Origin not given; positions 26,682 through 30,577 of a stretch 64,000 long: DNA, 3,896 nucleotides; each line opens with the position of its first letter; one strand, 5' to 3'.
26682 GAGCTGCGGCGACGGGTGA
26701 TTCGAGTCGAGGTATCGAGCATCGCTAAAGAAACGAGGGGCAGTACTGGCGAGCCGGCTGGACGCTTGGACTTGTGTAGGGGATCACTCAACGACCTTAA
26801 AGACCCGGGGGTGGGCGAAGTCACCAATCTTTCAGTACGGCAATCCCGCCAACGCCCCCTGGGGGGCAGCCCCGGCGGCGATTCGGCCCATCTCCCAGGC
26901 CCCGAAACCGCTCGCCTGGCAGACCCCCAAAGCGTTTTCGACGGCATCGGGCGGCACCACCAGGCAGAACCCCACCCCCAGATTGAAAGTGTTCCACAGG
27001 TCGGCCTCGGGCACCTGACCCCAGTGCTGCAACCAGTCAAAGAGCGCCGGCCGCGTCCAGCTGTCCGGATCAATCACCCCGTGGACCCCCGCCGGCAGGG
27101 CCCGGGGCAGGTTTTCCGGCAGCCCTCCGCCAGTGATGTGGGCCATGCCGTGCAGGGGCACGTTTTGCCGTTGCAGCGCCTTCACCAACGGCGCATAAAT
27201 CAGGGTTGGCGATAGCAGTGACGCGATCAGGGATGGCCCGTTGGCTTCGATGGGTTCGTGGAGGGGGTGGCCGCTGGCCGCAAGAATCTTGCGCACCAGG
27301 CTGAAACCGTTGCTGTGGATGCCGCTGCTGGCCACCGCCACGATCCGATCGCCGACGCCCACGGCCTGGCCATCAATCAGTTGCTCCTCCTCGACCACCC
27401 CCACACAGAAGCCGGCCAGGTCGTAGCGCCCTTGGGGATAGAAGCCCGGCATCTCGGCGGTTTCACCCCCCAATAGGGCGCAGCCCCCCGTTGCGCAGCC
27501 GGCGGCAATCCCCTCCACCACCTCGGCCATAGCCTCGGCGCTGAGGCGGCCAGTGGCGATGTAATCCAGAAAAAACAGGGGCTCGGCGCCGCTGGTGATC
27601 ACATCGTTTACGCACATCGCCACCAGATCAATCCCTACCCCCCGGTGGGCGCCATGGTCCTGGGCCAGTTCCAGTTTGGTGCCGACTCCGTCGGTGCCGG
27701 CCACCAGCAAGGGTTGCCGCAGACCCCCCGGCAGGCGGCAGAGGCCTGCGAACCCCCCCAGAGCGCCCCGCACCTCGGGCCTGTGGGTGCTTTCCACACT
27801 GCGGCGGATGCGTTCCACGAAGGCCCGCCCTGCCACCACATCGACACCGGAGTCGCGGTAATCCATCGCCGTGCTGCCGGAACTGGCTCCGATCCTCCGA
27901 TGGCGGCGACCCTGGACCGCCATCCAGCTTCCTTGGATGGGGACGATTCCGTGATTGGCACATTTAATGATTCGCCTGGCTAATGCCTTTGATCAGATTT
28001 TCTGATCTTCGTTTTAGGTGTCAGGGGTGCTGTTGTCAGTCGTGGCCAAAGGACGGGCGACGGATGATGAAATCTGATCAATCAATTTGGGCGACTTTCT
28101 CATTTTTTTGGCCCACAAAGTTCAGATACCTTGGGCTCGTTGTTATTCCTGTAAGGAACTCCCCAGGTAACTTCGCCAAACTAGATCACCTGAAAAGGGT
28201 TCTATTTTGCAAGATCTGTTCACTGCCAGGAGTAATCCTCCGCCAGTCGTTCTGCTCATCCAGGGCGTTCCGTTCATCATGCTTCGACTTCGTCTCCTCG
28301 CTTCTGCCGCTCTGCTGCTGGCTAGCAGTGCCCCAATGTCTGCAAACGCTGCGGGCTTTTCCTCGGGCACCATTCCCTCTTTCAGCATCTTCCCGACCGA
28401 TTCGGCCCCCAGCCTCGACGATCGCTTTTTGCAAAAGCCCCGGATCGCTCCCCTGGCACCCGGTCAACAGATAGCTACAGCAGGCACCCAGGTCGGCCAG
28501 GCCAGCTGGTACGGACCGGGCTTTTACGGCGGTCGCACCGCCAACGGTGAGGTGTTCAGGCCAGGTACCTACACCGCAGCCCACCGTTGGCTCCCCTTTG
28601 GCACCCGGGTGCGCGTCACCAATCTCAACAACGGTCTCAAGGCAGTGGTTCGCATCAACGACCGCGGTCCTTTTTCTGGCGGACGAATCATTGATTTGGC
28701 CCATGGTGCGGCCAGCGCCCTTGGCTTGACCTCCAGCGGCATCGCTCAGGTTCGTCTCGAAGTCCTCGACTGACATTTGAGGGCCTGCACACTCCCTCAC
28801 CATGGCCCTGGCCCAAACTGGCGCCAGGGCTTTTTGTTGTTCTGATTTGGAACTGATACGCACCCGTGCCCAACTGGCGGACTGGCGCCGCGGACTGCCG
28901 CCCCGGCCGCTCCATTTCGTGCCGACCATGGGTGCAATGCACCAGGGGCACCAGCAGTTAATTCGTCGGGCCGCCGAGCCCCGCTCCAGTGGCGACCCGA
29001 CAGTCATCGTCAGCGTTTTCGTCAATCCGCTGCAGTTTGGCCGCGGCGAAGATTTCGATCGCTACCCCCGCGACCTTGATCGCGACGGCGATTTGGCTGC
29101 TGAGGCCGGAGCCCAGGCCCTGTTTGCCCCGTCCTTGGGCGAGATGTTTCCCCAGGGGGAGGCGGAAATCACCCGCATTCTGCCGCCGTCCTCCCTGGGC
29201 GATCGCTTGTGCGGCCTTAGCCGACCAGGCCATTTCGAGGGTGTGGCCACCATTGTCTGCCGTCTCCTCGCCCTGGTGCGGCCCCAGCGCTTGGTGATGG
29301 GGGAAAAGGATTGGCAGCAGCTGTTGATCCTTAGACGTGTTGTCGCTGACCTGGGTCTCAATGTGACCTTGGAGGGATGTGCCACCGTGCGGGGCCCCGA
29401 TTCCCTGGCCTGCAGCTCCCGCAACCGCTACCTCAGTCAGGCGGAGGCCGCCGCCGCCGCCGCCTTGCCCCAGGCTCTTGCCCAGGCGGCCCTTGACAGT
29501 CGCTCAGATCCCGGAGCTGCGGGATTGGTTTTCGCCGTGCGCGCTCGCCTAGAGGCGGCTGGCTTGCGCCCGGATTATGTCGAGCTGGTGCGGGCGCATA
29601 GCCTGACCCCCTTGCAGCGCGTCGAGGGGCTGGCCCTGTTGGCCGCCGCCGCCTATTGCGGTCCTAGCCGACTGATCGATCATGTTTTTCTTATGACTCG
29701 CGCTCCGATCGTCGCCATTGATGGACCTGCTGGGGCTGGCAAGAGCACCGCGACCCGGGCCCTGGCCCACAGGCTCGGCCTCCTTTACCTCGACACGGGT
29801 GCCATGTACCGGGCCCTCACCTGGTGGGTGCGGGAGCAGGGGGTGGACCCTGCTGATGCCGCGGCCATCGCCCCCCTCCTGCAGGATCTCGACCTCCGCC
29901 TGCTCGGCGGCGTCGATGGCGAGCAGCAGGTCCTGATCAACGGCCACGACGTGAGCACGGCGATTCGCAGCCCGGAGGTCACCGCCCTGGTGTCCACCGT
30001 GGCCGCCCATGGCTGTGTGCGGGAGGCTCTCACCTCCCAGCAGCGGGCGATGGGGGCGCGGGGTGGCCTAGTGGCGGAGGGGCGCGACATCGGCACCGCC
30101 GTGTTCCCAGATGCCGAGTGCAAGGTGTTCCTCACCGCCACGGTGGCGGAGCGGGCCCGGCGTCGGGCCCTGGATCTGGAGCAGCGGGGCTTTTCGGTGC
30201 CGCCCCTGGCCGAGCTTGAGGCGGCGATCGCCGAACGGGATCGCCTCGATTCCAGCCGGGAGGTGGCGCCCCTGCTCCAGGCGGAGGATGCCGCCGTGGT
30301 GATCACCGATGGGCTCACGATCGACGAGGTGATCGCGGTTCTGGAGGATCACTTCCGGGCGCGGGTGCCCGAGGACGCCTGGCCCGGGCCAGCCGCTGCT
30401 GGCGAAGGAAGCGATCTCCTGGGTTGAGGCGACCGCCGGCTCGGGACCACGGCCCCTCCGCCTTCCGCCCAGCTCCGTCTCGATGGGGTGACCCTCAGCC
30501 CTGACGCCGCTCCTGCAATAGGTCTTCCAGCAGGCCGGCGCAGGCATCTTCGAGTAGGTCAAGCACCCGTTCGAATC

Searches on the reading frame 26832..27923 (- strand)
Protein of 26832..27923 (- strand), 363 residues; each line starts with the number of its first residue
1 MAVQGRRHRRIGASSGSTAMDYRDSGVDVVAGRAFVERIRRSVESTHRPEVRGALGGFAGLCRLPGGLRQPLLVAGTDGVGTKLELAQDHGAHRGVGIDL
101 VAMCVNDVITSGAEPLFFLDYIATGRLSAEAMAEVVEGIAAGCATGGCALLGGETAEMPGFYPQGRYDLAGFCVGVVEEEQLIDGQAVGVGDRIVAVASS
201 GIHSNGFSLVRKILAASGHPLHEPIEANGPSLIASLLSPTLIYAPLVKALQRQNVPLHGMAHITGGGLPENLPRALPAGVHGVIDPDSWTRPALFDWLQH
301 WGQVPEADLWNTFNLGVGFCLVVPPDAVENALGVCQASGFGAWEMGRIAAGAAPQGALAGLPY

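Call 36: search_protein_families(library=ncbifam, proteins=[window:26832-27923:-], max_evalue=0.00001)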
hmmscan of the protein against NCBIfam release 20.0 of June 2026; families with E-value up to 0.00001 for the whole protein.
window:26832-27923:- (363 aa): 6 families
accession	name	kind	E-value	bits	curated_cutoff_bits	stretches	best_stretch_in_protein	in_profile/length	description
TIGR00878.1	purM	equivalog_domain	1.8e-123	412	236.35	1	20-350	1-331/332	phosphoribosylformylglycinamidine cyclo-ligase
TIGR01379.1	thiL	equivalog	9.6e-09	34.6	184.15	1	73-214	38-172/320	thiamine-phosphate kinase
TIGR01736.1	FGAM_synth_II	equivalog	1.8e-07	29.9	525.75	1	104-203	97-202/718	phosphoribosylformylglycinamidine synthase subunit PurL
NF002290.1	PRK01213.1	equivalog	4.8e-07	28.3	648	1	104-199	97-194/723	phosphoribosylformylglycinamidine synthase subunit PurL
TIGR02124.1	hypE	equivalog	8.9e-07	28.2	251.6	1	101-214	70-183/332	hydrogenase expression/formation protein HypE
TIGR03267.1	methan_mark_2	hypoth_equivalog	3.6e-06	26.3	365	0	77-197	62-171/323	methanogenesis marker 2 protein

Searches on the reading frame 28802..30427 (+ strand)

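Call 36: search_protein_families(library=ncbifam, proteins=[window:28802-30427:+], max_evalue=0.00001)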
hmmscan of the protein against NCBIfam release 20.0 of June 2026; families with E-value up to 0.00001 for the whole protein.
window:28802-30427:+ (541 aa): 5 families
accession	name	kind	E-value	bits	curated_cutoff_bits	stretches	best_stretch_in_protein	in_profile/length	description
NF010004.0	PRK13477.1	equivalog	5.9e-208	691.4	524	1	17-527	3-512/514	bifunctional pantoate--beta-alanine ligase/(d)CMP kinase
TIGR00018.1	panC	equivalog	3.6e-76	255.8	212.75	1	18-296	3-281/283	pantoate--beta-alanine ligase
TIGR00017.1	cmk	equivalog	2.8e-70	236.4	135.55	1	301-512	2-211/217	(d)CMP kinase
NF008816.0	PRK11860.1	equivalog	3.3e-52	177.5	943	1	299-522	441-658/662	bifunctional 3-phosphoshikimate 1-carboxyvinyltransferase/cytidylate kinase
NF007071.0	PRK09518.1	equivalog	5.8e-49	167.2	953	1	303-514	6-221/706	bifunctional cytidylate kinase/GTPase Der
